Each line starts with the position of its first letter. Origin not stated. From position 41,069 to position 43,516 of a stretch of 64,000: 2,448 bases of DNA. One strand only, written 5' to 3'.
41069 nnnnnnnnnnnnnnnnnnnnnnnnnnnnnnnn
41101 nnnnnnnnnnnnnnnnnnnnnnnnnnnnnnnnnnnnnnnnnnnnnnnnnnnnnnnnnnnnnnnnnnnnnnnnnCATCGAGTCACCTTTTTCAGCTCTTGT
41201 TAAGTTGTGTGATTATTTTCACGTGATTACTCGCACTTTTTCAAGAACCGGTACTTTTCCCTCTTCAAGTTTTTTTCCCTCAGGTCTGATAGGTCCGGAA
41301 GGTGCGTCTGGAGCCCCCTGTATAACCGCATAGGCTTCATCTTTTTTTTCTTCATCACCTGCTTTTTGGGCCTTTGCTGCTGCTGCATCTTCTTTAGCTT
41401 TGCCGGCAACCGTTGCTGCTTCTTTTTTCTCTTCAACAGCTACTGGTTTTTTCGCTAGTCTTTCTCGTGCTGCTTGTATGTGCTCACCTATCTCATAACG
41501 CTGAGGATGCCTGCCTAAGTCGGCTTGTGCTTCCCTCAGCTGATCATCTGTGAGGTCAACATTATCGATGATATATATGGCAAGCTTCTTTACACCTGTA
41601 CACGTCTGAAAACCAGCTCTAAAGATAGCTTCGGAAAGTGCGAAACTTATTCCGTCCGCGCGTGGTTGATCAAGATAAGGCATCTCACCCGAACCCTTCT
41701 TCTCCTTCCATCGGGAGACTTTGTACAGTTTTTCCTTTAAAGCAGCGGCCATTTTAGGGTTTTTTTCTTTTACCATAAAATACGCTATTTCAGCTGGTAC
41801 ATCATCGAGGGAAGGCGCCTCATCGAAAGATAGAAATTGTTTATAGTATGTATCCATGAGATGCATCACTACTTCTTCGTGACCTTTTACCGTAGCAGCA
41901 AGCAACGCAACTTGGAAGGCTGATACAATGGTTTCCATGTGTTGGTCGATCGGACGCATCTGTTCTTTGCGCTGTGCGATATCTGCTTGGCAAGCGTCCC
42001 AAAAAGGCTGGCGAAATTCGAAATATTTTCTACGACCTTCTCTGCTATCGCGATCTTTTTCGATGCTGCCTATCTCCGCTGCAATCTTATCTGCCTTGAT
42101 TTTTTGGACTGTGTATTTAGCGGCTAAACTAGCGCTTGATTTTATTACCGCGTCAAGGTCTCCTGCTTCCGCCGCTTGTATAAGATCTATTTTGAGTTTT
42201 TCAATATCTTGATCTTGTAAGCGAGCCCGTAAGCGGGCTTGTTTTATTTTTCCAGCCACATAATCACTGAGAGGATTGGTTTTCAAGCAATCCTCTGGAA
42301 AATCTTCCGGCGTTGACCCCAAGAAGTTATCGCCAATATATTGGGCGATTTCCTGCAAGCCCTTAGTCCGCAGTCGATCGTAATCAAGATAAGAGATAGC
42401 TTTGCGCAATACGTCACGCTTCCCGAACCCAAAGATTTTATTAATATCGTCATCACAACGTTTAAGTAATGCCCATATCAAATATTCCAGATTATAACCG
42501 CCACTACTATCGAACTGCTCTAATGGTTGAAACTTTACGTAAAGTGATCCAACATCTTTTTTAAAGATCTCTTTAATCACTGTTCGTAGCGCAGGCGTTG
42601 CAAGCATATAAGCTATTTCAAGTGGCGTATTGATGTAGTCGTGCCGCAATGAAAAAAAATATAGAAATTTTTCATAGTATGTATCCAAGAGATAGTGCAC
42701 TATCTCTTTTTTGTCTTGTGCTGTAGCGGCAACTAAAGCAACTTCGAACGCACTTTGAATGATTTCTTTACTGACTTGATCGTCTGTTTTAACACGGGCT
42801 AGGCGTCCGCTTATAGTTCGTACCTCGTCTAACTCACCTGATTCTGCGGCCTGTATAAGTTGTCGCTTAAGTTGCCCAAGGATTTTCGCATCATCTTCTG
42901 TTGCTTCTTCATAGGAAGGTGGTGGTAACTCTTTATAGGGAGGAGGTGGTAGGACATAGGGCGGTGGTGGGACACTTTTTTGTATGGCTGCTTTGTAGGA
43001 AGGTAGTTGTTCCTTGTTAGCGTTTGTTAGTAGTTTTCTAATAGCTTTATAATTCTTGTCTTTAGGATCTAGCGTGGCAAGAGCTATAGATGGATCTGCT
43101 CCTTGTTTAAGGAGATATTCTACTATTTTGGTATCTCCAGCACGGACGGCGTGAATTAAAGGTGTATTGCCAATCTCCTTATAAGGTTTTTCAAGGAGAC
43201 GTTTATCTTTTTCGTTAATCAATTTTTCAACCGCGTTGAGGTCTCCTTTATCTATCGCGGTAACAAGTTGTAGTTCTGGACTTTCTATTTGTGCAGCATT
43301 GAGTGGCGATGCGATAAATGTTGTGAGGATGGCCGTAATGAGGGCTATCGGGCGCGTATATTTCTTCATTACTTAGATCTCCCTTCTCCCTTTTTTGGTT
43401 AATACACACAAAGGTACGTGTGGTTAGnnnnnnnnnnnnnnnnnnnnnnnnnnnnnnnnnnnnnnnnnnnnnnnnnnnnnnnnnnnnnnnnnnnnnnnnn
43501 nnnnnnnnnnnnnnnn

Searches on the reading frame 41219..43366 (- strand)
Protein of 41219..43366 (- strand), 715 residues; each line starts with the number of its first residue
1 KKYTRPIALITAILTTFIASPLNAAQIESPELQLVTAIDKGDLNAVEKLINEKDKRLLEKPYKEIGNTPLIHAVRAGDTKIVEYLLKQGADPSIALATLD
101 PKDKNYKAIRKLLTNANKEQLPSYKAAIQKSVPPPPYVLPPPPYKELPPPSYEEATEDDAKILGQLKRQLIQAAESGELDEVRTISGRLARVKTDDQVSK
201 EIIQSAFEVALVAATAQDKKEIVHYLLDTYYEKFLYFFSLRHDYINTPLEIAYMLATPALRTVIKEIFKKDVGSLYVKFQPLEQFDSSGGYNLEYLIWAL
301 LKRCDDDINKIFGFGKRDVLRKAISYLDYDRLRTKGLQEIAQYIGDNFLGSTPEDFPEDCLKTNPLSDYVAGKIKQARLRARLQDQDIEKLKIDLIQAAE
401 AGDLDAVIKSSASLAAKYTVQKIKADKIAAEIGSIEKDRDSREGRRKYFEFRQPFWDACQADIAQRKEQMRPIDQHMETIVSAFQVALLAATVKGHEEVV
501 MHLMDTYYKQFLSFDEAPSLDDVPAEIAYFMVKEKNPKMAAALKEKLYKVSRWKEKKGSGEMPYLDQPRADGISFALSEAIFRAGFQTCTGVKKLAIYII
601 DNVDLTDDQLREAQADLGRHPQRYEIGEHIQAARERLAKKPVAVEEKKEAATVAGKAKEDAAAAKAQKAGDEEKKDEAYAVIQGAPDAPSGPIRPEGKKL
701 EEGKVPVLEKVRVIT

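Call 29: search_protein_families(library=pfam, proteins=[window:41219-43366:-], max_evalue=0.00001)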
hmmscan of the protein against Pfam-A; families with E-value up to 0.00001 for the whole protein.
window:41219-43366:- (715 aa): 3 families
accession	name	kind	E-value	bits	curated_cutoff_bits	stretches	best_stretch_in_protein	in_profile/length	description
PF12796.13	Ank_2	-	1.1e-11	45.5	27.3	1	36-93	3-87/90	Ankyrin repeats (3 copies)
PF00023.36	Ank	-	2.6e-09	37.3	21.1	1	66-94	2-30/33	Ankyrin repeat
PF13606.12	Ank_3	-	3.2e-07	30.5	22.3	0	66-93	2-29/30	Ankyrin repeat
